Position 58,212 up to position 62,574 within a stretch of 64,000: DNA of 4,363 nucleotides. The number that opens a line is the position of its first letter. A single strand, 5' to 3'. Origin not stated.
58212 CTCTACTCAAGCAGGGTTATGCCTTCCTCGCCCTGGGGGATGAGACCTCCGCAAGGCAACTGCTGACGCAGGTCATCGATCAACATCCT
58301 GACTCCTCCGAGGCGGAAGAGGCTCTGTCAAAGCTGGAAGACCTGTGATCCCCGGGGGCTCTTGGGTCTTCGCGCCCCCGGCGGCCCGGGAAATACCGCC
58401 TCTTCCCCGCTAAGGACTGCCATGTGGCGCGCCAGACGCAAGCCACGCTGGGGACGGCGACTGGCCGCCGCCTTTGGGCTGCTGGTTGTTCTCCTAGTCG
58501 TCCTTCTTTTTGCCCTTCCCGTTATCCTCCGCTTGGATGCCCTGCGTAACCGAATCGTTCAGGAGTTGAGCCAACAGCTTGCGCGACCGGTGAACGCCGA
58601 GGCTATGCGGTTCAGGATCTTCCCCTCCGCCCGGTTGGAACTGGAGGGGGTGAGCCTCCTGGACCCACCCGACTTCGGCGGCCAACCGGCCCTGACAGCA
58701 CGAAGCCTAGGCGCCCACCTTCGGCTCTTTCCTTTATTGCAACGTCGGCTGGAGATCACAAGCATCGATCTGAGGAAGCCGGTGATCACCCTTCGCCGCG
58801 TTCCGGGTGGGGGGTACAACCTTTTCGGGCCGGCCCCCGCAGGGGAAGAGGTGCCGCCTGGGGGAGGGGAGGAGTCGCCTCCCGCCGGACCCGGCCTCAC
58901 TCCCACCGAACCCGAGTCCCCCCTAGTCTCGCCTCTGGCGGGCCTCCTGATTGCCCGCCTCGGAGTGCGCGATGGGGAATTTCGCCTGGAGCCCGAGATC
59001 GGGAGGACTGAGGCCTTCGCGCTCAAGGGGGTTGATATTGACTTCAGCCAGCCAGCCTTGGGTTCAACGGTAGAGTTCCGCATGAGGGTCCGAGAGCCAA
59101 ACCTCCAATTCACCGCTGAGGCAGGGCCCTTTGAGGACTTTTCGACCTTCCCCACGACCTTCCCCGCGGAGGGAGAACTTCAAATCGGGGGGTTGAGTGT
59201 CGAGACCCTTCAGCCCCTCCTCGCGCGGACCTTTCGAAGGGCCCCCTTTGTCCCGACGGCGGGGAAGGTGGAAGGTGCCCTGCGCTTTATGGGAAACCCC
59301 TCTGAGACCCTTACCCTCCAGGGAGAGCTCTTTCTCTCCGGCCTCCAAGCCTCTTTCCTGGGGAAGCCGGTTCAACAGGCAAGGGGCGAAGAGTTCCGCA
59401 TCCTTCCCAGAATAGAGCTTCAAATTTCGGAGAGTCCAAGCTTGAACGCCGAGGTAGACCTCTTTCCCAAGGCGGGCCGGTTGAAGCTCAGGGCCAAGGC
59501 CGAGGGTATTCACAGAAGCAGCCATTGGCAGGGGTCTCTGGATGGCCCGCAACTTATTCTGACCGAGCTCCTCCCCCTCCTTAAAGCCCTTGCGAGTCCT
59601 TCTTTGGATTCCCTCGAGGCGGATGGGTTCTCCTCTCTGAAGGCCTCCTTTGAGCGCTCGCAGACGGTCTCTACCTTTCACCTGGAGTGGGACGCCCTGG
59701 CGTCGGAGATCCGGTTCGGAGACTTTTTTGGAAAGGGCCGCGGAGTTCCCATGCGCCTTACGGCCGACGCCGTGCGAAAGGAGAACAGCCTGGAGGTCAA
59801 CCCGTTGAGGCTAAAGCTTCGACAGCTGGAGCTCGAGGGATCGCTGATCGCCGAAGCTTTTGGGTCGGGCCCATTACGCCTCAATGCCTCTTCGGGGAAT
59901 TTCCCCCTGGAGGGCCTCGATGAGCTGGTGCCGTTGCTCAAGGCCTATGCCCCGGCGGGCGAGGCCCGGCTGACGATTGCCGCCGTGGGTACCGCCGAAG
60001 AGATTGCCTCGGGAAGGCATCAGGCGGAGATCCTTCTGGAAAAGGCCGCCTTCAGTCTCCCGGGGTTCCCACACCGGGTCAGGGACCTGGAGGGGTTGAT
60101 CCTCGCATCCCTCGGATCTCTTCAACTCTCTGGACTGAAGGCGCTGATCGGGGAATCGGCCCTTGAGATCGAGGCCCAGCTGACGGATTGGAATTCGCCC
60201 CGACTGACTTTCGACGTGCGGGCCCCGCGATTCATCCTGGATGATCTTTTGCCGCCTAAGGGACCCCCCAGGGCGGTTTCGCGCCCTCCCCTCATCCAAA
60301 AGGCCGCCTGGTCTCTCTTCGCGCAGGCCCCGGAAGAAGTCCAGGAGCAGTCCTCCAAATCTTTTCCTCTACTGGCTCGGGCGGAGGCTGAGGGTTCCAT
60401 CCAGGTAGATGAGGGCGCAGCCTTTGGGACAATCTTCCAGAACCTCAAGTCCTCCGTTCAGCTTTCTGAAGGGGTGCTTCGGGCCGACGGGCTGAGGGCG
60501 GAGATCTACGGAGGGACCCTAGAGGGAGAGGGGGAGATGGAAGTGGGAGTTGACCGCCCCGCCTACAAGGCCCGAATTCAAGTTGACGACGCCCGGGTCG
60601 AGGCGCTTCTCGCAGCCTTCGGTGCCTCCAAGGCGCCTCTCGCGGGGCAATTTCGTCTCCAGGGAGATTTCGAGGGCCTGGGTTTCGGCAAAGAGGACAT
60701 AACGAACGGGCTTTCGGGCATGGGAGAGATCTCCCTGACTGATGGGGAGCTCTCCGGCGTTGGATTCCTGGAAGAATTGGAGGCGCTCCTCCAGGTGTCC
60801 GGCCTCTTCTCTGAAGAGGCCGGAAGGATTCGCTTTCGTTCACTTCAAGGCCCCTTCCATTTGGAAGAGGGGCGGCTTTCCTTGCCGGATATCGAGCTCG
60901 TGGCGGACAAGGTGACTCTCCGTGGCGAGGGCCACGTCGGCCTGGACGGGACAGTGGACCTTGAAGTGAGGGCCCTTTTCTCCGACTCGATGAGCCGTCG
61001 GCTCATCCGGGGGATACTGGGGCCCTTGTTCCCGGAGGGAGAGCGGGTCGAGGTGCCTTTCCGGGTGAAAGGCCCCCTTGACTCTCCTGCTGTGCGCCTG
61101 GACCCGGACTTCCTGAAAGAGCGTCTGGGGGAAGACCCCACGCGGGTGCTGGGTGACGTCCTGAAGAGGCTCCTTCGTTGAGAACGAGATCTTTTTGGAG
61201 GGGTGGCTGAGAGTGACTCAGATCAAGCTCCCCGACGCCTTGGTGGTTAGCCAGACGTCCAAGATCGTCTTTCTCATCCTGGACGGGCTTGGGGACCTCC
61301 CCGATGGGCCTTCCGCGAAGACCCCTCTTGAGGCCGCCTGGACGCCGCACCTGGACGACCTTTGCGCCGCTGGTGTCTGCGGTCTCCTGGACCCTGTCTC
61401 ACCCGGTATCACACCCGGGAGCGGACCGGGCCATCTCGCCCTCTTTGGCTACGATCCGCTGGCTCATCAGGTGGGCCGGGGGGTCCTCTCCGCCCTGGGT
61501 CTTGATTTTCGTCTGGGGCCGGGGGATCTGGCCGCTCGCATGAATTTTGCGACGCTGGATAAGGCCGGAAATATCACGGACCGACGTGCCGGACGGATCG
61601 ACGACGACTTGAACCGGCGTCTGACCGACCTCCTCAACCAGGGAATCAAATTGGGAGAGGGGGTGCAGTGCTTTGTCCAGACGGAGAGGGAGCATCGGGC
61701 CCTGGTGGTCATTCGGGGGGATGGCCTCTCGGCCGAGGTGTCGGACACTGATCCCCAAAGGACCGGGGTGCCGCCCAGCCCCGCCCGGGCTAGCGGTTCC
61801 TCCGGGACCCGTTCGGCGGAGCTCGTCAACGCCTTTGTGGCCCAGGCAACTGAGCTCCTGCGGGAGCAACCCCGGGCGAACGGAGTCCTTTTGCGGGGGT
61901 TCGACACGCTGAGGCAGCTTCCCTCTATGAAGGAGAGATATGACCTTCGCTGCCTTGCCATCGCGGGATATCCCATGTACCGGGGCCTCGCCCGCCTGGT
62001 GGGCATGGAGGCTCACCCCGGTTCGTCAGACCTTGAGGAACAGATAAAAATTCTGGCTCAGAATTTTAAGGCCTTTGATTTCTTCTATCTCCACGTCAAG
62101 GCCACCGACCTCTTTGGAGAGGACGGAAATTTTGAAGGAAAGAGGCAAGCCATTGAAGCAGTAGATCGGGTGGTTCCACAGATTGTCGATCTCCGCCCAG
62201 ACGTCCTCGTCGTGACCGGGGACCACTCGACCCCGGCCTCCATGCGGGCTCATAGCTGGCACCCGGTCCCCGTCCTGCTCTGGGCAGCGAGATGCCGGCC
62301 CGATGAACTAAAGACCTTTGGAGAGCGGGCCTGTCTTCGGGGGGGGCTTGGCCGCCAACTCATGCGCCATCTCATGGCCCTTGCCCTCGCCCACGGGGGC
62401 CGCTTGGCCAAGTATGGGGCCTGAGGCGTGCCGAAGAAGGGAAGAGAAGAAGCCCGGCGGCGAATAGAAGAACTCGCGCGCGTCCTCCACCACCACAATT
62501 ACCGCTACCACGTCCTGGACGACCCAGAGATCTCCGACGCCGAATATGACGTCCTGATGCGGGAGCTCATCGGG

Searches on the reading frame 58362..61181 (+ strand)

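Call 40: search_protein_families(library=pfam, proteins=[window:58362-61181:+], max_evalue=0.00001)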
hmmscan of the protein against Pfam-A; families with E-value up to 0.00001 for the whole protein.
window:58362-61181:+ (939 aa): 3 families
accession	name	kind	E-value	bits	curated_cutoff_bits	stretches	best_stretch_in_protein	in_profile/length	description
PF05170.20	AsmA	-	1.2e-30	107.4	29.8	2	32-148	6-121/607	AsmA family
PF05359.17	DUF748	-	6.1e-18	64.7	50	1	23-364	7-304/1037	Domain of Unknown Function (DUF748)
PF13116.12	YhdP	-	1.5e-09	36.8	46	0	34-164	11-124/1224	YhdP protein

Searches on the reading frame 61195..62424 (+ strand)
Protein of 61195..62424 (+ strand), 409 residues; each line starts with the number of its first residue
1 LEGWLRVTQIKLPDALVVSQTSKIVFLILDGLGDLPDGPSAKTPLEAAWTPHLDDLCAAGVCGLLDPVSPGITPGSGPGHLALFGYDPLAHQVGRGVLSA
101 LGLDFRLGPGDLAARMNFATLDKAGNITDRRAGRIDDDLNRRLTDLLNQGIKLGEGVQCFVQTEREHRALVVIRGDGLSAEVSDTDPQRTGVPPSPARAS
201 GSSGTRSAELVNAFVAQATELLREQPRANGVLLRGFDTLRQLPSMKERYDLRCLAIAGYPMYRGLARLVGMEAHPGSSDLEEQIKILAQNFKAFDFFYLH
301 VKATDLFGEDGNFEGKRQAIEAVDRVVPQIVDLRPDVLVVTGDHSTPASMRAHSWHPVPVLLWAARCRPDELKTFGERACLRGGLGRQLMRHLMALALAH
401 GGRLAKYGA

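Call 40: search_protein_families(library=pfam, proteins=[window:61195-62424:+], max_evalue=0.00001)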
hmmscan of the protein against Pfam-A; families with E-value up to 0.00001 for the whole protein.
window:61195-62424:+ (409 aa): 2 families
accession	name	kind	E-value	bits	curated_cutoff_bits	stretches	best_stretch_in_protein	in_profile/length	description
PF10143.14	PhosphMutase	-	2.7e-44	151.5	21.5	1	59-226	3-168/170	2,3-bisphosphoglycerate-independent phosphoglycerate mutase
PF01676.23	Metalloenzyme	-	5e-41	141.3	24.3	1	23-396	2-248/252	Metalloenzyme superfamily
